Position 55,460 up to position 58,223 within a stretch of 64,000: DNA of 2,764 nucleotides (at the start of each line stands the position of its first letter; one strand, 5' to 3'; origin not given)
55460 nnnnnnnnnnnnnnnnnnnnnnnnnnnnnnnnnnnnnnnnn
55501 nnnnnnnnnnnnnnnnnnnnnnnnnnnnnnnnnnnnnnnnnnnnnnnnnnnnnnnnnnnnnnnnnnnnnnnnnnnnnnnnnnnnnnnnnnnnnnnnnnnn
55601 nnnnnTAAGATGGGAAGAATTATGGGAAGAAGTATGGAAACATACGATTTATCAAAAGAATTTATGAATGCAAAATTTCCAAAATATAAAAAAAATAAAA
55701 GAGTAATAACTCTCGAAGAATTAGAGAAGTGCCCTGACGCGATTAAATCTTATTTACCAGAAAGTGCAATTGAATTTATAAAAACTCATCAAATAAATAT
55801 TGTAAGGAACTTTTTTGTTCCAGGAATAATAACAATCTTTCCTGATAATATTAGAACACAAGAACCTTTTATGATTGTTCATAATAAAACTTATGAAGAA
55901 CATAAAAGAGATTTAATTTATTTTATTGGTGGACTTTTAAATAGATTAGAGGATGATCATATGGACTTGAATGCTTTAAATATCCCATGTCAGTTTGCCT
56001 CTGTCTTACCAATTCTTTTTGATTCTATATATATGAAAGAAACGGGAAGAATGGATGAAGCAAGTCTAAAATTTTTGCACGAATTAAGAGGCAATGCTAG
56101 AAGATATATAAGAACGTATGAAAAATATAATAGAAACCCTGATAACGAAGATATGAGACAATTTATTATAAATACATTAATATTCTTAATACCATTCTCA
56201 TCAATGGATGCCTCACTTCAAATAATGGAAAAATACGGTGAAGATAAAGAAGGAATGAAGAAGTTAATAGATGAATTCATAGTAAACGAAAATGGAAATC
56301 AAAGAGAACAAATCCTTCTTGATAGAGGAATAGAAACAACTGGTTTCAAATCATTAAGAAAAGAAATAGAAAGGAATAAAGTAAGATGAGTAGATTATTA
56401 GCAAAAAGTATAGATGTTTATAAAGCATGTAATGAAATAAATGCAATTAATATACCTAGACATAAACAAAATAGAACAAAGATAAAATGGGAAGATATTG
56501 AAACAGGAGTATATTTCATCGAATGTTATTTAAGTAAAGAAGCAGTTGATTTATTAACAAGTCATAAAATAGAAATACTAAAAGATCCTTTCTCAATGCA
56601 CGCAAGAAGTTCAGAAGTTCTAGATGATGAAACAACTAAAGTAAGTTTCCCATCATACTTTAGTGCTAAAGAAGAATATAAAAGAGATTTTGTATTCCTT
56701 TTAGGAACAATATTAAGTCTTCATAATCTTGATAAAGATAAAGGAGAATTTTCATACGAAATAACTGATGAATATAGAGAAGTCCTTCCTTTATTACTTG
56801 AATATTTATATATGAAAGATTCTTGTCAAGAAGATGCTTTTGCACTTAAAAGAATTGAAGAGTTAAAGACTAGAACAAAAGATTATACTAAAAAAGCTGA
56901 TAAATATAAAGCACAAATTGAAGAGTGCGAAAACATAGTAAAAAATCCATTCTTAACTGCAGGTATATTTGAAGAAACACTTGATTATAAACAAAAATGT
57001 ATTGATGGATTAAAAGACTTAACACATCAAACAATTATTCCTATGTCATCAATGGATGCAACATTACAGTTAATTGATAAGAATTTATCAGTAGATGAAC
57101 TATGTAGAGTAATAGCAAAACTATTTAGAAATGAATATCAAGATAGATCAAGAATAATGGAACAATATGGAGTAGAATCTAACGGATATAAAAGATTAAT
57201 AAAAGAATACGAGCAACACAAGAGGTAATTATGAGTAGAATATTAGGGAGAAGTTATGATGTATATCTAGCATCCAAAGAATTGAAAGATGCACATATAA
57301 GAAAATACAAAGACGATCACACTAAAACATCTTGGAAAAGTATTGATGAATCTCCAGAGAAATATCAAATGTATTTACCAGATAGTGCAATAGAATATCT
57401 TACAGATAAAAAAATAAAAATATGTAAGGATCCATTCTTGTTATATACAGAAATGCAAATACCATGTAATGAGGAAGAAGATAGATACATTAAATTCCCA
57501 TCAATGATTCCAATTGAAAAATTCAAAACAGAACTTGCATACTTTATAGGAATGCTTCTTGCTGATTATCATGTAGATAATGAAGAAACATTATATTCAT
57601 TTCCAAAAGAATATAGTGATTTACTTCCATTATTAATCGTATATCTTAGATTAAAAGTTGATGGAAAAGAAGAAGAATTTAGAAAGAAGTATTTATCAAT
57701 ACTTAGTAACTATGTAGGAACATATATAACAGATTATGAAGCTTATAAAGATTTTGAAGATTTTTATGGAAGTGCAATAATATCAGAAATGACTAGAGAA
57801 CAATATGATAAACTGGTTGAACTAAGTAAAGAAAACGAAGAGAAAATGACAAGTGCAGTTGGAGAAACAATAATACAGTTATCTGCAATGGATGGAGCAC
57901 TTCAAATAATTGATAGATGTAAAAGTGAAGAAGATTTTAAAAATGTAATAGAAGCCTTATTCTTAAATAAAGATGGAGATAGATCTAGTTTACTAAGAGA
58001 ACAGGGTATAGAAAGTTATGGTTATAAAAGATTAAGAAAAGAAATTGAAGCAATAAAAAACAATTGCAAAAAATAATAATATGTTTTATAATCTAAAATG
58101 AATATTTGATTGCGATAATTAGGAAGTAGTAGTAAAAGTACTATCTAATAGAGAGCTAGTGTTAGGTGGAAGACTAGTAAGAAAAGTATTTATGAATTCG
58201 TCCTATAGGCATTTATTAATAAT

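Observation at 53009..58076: Six tandem paralogues of an unassigned ~270-aa family: three with HExxH...E, three with the metal site erased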

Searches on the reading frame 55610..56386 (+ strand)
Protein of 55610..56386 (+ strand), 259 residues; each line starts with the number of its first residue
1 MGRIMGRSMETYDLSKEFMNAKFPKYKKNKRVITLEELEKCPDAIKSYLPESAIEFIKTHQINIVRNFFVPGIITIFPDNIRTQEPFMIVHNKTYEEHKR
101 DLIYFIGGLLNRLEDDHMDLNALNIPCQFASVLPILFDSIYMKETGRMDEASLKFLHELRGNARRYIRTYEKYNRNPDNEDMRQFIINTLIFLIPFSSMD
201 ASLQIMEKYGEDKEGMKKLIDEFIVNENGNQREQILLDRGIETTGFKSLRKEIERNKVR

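Call 4: search_protein_families(library=pfam, proteins=[window:55610-56386:+], max_evalue=10)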
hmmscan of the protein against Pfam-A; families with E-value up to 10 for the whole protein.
window:55610-56386:+ (259 aa): 0 families

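Call 6: search_protein_families(library=ncbifam, proteins=[window:55610-56386:+], max_evalue=10)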
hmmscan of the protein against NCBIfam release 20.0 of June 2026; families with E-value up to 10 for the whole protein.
window:55610-56386:+ (259 aa): 0 families

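Call 7: search_protein_families(library=padloc, proteins=[window:55610-56386:+], max_evalue=10)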
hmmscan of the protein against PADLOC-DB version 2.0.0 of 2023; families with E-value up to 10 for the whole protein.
window:55610-56386:+ (259 aa): 0 families

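Call 23: search_protein_families(library=phrogs, proteins=[window:55610-56386:+], max_evalue=1)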
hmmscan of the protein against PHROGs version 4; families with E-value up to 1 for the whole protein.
window:55610-56386:+ (259 aa): 1 family
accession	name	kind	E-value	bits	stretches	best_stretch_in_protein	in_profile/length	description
phrog_17175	-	unknown function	0.06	15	0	87-103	29-45/77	-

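Call 63: find_related_loci(query=A3, collection=metagenome_contigs, flank=10000)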
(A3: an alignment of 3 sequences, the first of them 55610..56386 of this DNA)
Query A3 (259 aa) in metagenome_contigs; peptide patterns used: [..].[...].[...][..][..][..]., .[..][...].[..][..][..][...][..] (x = any residue, [..] = any of these).
600 stretches matched a pattern (row limit reached: there are more); 3 encode a relative of the query (tblastn E <= 1e-3); 3 distinct loci.
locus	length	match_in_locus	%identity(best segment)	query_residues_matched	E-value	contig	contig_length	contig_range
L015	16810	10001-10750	36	1-254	3e-51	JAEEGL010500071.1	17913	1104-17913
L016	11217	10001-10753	39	1-255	9e-48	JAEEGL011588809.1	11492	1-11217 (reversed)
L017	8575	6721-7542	36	1-259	2e-47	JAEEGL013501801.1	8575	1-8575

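Call 86: search_protein_families(library=pfam, proteins=[L015:13275-16526:+, L015:6772-8151:+], max_evalue=0.01)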
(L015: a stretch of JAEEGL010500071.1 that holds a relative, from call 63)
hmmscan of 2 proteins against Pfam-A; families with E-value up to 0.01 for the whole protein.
L015:13275-16526:+ (1084 aa): 1 family
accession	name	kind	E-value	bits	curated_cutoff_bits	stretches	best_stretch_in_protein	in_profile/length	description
PF21523.3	ParM_N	-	0.00073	20.1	27.4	0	69-181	49-153/159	Plasmid segregation protein ParM, C-terminal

L015:6772-8151:+ (460 aa): 0 families

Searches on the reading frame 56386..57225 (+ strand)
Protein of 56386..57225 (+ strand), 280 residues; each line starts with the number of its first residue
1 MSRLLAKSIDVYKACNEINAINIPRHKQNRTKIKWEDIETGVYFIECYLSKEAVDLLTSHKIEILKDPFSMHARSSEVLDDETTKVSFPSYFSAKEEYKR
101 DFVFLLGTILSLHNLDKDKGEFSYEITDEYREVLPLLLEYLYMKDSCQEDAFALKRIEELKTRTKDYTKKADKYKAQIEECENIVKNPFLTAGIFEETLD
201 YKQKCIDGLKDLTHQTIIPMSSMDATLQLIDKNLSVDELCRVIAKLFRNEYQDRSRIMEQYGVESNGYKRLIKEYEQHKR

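Call 4: search_protein_families(library=pfam, proteins=[window:56386-57225:+], max_evalue=10)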
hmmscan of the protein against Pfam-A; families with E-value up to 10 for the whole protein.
window:56386-57225:+ (280 aa): 1 family
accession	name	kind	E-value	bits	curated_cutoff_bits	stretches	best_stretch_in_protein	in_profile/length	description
PF20864.3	Zn_ribbon_TEX13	-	0.25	11.6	17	1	14-27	2-15/20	Putative testis-expressed protein 13C, zinc finger domain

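Call 6: search_protein_families(library=ncbifam, proteins=[window:56386-57225:+], max_evalue=10)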
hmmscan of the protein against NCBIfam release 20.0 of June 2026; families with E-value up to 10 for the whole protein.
window:56386-57225:+ (280 aa): 1 family
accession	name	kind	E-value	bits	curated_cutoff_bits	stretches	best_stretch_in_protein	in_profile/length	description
NF058554.1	BT_3328_fam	equivalog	0.046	11.9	1100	1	138-208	9-80/840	BT3328 family hyaluronic acid endo-lyase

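Call 7: search_protein_families(library=padloc, proteins=[window:56386-57225:+], max_evalue=10)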
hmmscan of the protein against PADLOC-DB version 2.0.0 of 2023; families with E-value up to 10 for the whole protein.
window:56386-57225:+ (280 aa): 1 family
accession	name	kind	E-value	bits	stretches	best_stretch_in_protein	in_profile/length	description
PDLC02437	BrxA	-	0.007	13.9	1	26-77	162-215/238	BrxA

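Call 23: search_protein_families(library=phrogs, proteins=[window:56386-57225:+], max_evalue=1)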
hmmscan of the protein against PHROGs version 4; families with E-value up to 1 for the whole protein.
window:56386-57225:+ (280 aa): 6 families
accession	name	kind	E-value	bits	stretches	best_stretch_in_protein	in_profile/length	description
phrog_32016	-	unknown function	0.012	15.9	1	13-65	100-152/262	-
phrog_17481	-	tail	0.061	14.3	1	149-233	42-126/185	minor tail protein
phrog_30914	-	unknown function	0.062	13.2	1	10-53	67-108/371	-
phrog_7340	-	unknown function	0.17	13.1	1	210-259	37-84/88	-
phrog_11064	-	unknown function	0.19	13.2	0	212-261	3-51/109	-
phrog_10980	-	unknown function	0.95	10.9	0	128-188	13-68/119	-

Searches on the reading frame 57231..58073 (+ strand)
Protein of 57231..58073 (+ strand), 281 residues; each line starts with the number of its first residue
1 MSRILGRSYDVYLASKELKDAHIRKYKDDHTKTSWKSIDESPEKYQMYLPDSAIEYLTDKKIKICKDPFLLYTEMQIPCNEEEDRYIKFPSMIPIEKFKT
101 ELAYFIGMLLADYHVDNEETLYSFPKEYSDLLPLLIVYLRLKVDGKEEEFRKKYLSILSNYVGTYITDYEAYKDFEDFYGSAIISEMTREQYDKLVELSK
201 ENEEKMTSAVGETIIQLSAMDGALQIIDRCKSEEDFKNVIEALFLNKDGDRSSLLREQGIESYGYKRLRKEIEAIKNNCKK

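Call 4: search_protein_families(library=pfam, proteins=[window:57231-58073:+], max_evalue=10)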
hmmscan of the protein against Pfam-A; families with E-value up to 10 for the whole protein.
window:57231-58073:+ (281 aa): 1 family
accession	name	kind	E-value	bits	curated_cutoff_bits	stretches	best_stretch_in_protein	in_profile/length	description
PF08519.17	RFC1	-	0.0063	17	23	1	128-205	58-139/158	Replication factor RFC1 C terminal domain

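Call 6: search_protein_families(library=ncbifam, proteins=[window:57231-58073:+], max_evalue=10)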
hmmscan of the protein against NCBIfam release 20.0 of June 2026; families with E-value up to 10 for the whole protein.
window:57231-58073:+ (281 aa): 0 families

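Call 7: search_protein_families(library=padloc, proteins=[window:57231-58073:+], max_evalue=10)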
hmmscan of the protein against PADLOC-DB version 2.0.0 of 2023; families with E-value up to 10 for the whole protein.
window:57231-58073:+ (281 aa): 0 families

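Call 22: find_related_loci(query=A5, collection=genome_contigs, flank=10000)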
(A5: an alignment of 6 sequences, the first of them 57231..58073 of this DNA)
Query A5 (281 aa) in genome_contigs; peptide patterns used: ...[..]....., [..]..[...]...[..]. (x = any residue, [..] = any of these).
103 stretches matched a pattern; 1 encode a relative of the query (tblastn E <= 1e-3); 1 distinct loci.
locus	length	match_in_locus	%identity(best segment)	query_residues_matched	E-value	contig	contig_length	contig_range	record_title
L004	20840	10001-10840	70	1-280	1e-132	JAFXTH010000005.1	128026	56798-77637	MAG: Bacilli bacterium isolate RGIG6726 Sheep_Rumen-2__c305179, whole genome shotgun sequence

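Call 23: search_protein_families(library=phrogs, proteins=[window:57231-58073:+], max_evalue=1)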
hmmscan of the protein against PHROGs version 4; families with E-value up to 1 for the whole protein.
window:57231-58073:+ (281 aa): 3 families
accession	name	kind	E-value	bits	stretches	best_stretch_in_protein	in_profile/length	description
phrog_16282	-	unknown function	0.074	13.6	1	73-82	2-11/22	-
phrog_6018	-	unknown function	0.15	13.2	1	157-239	32-111/119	-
phrog_30753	-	unknown function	0.57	10.7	0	214-277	67-133/142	-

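Call 57: predict_structure(alignment_id=A7)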
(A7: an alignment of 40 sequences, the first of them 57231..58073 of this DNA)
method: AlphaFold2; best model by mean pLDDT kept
length: 281 residues; sequences in the alignment: 40
mean_pLDDT: 93.9   pTM: 0.89
mean pLDDT of the five models: 93.9, 93.3, 92.2, 91.1, 91.0
residues with pLDDT >= 90: 249; 70-90: 28; 50-70: 3; < 50: 1
segments of 3 or more residues with pLDDT < 50: none
pLDDT, mean of each block of 10 residues (from residue 1): 88 96 92 97 97 95 95 93 93 97 98 92 91 98 96 94 94 94 90 94 94 96 97 97 95 93 95 85 50
secondary structure, 60 per line:
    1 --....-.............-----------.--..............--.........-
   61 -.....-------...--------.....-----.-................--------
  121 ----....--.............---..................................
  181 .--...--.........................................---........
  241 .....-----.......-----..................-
elements in order: H3-6 H8-20 H35-48 H51-59 E62-66 E74-76 E85-89 H97-112 H125-128 H131-143 H147-181 H189-229 H233-245 H251-257 H263-280
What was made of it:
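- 57231..58076 (+): B3, 281 aa, with YFIGM in place of HExxH. It is the best conserved of the six. AF2 model pLDDT 93.9 (call 57).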

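Call 60: fold_search(model_id=the predicted structure, library=pdb)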
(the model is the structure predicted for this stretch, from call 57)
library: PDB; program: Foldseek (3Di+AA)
matches with E <= 10: 117; with E <= 0.001: 0
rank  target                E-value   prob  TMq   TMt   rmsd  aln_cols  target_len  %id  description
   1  3sks                  3.1e-02  0.99  0.50  0.30   9.0       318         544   12  Crystal structure of a putative oligoendopeptidase F from Bacillus anthracis str. Ames (released 2011-07-06)
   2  3plt_B                2.6e-01  0.18  0.17  0.21  22.9       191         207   10  Crystal structure of Lsp1 from Saccharomyces cerevisiae (released 2011-06-22)
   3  8r5s_A                3.5e-01  0.38  0.27  0.31  21.6       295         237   12  t113 - De-novo designed soluble homotetramer (released 2024-11-27)
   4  5cwo_A                5.2e-01  0.06  0.12  0.14  20.5       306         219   13  Crystal structure of de novo designed helical repeat protein DHR76 (released 2015-12-16)
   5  2v0o_C                6.1e-01  0.18  0.22  0.22  27.6       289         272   10  FCHO2 F-BAR domain (released 2007-06-26)
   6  7xyo_A                6.1e-01  0.16  0.24  0.15  14.6       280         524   12  Crystal Structure of a M61 aminopeptidase family member from Myxococcus fulvus (released 2023-06-07)
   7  2q13                  6.7e-01  0.35  0.25  0.20  28.2       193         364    9  Crystal structure of BAR-PH domain of APPL1 (released 2007-08-14)
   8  2ig7_B                8.2e-01  0.06  0.17  0.15  18.9       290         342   11  Crystal structure of Human Choline Kinase B (released 2006-10-10)
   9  3plt_C                8.6e-01  0.14  0.16  0.21  19.9       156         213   11  Crystal structure of Lsp1 from Saccharomyces cerevisiae (released 2011-06-22)
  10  8qb9_A                9.1e-01  0.13  0.16  0.18  19.7       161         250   12  Helical reconstruction of yeast eisosome protein Pil1 bound to membrane composed of lipid mixture -PIP2/+sterol (DOPC, (released 2024-07-24)
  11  3plt_A                9.5e-01  0.10  0.16  0.20  22.4       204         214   10  Crystal structure of Lsp1 from Saccharomyces cerevisiae (released 2011-06-22)
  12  8qb8_A                9.5e-01  0.09  0.16  0.16  23.9       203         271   13  Lsp1 in native eisosome lattice bound to plasma membrane microdomain (released 2024-07-24)
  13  5cwp                  1.0e+00  0.04  0.13  0.15  19.7       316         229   10  Crystal structure of de novo designed helical repeat protein DHR79 (released 2015-12-16)
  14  8r5s_D                1.1e+00  0.18  0.27  0.31  21.1       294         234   13  t113 - De-novo designed soluble homotetramer (released 2024-11-27)
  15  5c5b_B                1.2e+00  0.16  0.25  0.20  26.3       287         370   11  Crystal Structure of Human APPL BAR-PH Heterodimer (released 2016-06-22)
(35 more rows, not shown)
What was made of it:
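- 57231..58076 (+): The Foldseek top hit is PepF 3sks (call 60).
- On Peptidase family M3 (subfamily M3B, PepF): The top hit for B3 is 3sks (call 60).
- The best match of the B3 model is also 3sks, probability 0.99 (calls 57, 60).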

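Call 66: search_dna_similar(query=window:57231-58073:+, collection=plasmids, mode=protein, max_evalue=0.01)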
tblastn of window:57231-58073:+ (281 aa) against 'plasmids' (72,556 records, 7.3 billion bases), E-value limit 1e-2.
No match.

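Call 87: find_related_loci(query=A5, collection=viral_contigs, flank=5000)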
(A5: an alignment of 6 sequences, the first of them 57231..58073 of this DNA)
Query A5 (281 aa) in viral_contigs; peptide patterns used: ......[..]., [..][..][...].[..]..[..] (x = any residue, [..] = any of these).
84 stretches matched a pattern, but none encodes a relative of the query by tblastn (E <= 1e-3).
